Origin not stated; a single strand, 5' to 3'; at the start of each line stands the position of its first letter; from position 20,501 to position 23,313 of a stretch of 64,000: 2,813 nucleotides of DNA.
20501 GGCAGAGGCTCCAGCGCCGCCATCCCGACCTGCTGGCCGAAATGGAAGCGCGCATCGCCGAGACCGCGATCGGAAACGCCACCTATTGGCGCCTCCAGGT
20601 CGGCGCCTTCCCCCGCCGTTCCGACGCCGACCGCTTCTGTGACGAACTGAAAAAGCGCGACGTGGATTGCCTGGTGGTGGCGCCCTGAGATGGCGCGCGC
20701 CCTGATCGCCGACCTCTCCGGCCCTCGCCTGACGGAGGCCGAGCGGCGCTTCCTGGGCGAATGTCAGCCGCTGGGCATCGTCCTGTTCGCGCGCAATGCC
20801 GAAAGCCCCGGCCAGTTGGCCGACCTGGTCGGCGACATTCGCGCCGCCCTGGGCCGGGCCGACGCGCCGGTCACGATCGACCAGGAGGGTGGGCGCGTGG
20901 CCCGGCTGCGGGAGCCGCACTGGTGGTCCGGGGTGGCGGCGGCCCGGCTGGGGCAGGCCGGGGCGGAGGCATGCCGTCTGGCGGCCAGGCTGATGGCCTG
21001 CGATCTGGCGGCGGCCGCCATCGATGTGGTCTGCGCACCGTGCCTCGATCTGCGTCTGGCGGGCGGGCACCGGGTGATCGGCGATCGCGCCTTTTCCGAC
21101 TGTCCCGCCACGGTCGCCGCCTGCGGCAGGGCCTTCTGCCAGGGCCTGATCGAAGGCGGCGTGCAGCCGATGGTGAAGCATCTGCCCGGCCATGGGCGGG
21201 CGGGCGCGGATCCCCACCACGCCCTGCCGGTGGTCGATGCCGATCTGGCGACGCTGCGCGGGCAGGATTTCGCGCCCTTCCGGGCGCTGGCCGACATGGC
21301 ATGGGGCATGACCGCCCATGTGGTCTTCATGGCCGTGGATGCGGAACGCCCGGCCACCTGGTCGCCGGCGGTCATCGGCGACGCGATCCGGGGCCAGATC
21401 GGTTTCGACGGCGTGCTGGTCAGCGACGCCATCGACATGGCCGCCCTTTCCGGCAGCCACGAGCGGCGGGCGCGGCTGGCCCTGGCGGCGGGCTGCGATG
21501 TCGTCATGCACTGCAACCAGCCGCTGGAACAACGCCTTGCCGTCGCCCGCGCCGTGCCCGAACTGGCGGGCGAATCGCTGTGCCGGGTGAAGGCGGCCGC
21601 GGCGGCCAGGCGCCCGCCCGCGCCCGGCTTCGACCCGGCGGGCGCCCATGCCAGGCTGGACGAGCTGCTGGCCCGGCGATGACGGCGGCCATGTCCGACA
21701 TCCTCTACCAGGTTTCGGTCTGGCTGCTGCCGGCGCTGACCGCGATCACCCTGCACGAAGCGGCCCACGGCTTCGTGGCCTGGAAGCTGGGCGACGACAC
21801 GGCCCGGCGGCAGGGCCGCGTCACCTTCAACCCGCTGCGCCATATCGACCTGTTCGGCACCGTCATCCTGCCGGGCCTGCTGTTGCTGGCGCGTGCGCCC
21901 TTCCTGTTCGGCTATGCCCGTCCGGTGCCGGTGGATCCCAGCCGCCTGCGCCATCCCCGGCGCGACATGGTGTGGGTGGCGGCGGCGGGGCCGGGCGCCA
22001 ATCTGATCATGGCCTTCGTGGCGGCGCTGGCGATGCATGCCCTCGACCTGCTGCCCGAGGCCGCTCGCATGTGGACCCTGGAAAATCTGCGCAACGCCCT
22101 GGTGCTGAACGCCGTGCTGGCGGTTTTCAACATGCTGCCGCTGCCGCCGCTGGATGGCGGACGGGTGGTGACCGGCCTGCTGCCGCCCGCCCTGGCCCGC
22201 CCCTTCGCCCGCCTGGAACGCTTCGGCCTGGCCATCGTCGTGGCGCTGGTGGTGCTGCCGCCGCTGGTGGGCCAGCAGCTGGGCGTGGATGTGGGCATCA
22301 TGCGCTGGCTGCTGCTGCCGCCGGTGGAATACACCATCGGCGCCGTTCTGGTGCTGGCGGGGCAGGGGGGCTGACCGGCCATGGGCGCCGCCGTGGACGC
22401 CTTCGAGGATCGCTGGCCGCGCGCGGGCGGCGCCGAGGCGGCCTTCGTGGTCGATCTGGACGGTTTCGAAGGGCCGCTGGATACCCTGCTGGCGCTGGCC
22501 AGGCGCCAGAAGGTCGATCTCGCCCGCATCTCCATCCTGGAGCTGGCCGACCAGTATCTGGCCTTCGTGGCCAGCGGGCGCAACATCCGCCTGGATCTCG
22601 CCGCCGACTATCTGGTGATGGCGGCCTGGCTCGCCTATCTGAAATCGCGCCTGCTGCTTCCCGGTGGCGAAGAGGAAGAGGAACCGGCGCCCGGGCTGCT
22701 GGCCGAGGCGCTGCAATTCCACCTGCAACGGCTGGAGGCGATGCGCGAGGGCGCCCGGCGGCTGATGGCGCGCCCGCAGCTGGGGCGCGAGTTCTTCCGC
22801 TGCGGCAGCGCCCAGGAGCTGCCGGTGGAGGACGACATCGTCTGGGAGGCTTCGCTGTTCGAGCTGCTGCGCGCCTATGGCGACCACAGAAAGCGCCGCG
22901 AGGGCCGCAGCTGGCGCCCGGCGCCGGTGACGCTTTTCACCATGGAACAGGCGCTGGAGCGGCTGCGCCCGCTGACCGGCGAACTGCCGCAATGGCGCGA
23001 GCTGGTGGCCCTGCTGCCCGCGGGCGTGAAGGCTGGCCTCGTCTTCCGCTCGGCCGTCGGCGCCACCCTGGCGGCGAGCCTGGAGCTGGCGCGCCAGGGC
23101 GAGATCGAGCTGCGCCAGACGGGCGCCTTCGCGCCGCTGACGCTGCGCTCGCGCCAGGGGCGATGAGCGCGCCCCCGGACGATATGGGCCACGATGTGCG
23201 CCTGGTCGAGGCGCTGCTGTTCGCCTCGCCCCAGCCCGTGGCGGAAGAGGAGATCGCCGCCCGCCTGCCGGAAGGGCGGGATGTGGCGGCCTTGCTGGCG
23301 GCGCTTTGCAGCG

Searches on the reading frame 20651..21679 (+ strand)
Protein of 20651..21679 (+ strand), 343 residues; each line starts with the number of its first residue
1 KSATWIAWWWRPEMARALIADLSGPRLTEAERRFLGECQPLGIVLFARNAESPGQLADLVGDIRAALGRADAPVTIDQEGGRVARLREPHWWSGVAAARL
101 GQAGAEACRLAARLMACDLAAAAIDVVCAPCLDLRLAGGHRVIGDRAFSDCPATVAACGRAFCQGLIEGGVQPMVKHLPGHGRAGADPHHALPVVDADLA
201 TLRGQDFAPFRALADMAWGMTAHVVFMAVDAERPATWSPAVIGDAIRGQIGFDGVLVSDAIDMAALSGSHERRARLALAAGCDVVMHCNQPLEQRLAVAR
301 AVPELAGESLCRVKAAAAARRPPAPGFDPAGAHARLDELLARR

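Call 40: search_protein_families(library=pfam, proteins=[window:20651-21679:+])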
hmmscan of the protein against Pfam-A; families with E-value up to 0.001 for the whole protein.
window:20651-21679:+ (343 aa): 1 family
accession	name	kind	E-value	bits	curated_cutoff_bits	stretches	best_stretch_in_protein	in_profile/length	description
PF00933.27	Glyco_hydro_3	-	3e-47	162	27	1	27-301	16-295/316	Glycosyl hydrolase family 3 N terminal domain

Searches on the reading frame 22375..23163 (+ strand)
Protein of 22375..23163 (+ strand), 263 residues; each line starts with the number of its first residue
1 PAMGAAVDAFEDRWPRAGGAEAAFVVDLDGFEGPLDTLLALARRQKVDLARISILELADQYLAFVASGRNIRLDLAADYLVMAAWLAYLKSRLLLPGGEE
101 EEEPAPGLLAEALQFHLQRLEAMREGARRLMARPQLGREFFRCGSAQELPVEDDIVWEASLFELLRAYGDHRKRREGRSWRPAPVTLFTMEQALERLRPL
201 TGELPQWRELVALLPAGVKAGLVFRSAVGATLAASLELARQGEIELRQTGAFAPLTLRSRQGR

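Call 40: search_protein_families(library=pfam, proteins=[window:22375-23163:+])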
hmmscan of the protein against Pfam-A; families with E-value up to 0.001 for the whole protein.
window:22375-23163:+ (263 aa): 1 family
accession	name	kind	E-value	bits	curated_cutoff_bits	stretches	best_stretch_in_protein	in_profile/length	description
PF02616.19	SMC_ScpA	-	6e-11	43.2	24.6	1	41-252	1-224/232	Segregation and condensation protein ScpA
